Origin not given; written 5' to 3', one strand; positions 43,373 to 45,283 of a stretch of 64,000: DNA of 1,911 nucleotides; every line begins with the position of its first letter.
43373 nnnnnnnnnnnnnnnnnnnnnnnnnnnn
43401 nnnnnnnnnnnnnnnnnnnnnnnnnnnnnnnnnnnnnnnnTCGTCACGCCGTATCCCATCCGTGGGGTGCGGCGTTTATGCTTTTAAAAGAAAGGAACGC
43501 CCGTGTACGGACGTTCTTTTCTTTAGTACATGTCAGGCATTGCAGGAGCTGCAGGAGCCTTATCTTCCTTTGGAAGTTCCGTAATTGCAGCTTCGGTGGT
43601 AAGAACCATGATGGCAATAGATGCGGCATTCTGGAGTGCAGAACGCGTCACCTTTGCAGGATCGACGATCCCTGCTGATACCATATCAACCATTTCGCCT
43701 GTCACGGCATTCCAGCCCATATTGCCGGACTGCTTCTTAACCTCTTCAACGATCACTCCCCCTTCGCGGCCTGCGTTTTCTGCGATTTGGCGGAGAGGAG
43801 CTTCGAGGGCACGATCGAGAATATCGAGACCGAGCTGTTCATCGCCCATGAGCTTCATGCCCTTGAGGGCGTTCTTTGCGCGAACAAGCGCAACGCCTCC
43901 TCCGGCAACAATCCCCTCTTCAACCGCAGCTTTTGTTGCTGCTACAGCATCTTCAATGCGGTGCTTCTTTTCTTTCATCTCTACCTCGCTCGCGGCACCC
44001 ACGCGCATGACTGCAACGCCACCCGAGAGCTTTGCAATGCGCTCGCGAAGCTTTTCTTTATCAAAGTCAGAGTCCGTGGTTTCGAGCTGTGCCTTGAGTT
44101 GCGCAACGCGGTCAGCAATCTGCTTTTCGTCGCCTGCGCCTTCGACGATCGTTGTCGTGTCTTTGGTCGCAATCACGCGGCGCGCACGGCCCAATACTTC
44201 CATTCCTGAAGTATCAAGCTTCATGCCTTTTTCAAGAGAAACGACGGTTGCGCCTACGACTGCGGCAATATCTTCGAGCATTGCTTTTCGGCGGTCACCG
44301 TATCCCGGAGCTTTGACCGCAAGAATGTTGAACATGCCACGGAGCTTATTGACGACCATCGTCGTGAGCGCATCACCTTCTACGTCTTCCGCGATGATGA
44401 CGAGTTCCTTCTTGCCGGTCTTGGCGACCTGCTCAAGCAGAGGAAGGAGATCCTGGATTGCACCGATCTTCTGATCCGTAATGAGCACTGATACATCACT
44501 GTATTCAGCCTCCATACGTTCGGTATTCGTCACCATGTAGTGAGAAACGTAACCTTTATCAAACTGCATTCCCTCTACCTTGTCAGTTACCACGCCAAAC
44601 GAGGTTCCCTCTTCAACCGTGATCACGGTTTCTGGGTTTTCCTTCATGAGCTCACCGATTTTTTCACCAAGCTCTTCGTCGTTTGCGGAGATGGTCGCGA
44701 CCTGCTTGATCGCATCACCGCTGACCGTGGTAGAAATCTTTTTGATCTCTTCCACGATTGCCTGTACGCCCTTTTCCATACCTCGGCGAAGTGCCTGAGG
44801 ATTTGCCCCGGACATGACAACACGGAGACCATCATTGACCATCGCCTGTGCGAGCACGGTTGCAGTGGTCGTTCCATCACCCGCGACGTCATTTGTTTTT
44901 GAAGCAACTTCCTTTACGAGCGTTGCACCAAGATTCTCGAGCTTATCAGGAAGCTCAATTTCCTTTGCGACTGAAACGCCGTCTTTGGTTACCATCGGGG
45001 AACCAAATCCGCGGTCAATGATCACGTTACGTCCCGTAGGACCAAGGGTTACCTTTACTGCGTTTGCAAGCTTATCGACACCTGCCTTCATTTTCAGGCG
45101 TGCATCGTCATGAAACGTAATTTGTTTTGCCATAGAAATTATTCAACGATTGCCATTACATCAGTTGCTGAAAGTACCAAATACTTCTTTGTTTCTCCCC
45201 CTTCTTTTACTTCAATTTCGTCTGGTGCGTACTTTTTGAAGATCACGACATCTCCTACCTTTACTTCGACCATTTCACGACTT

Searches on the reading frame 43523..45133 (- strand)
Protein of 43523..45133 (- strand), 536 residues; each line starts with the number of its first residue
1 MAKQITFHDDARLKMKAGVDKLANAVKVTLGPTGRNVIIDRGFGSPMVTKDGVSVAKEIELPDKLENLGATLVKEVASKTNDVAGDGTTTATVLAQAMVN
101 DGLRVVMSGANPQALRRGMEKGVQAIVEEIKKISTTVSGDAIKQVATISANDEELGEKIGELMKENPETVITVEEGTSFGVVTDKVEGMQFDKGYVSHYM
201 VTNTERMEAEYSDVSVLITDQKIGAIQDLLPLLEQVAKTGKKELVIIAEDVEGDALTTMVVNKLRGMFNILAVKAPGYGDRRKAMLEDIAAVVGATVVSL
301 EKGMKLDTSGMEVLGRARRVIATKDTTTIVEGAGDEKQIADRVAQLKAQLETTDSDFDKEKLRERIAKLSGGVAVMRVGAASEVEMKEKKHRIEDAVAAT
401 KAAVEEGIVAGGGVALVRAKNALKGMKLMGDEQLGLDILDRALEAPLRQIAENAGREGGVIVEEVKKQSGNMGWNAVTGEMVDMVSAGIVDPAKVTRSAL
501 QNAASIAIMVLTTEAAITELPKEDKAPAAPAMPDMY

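Call 58: search_protein_families(library=pfam, proteins=[window:43523-45133:-], max_evalue=0.00001)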
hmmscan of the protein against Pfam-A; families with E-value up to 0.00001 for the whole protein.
window:43523-45133:- (536 aa): 1 family
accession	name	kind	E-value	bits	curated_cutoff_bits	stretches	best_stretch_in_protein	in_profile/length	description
PF00118.29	Cpn60_TCP1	-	8.8e-66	223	34.3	1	22-517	1-486/490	TCP-1/cpn60 chaperonin family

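Call 62: find_homologous_proteins(query=window:43526-45133:-, max_evalue=1e-50)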
Query window:43526-45133:- (536 aa): 8000 proteins with E <= 1e-50 among 8000 candidates; the best 120 are listed.
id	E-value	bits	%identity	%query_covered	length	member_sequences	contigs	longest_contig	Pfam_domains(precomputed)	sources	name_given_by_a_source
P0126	0.0e+0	1027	92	100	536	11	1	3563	PF00118.30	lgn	-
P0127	1.4e-296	1002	89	100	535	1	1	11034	PF00118.30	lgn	-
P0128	6.5e-279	943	86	100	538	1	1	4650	PF00118.30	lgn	-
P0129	7.5e-278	940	86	100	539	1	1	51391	PF00118.30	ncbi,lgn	-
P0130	6.2e-276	934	85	100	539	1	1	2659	PF00118.30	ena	-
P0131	4.5e-267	904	83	100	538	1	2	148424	PF00118.30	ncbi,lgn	-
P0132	9.4e-265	897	80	100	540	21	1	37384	PF00118.30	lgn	-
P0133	2.8e-263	892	80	100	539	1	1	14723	PF00118.30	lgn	-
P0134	3.9e-263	891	80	100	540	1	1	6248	PF00118.30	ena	-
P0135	6.0e-263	891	80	100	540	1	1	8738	PF00118.30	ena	-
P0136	5.4e-262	888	80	100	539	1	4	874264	PF00118.30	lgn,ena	-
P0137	9.4e-262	887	80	100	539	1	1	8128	PF00118.30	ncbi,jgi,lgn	jgi:chaperonin GroEL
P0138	1.2e-261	887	80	100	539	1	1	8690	PF00118.30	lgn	-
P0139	2.2e-261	886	79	100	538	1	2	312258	PF00118.30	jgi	jgi:chaperonin GroEL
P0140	2.2e-261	886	79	100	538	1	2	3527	PF00118.30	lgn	-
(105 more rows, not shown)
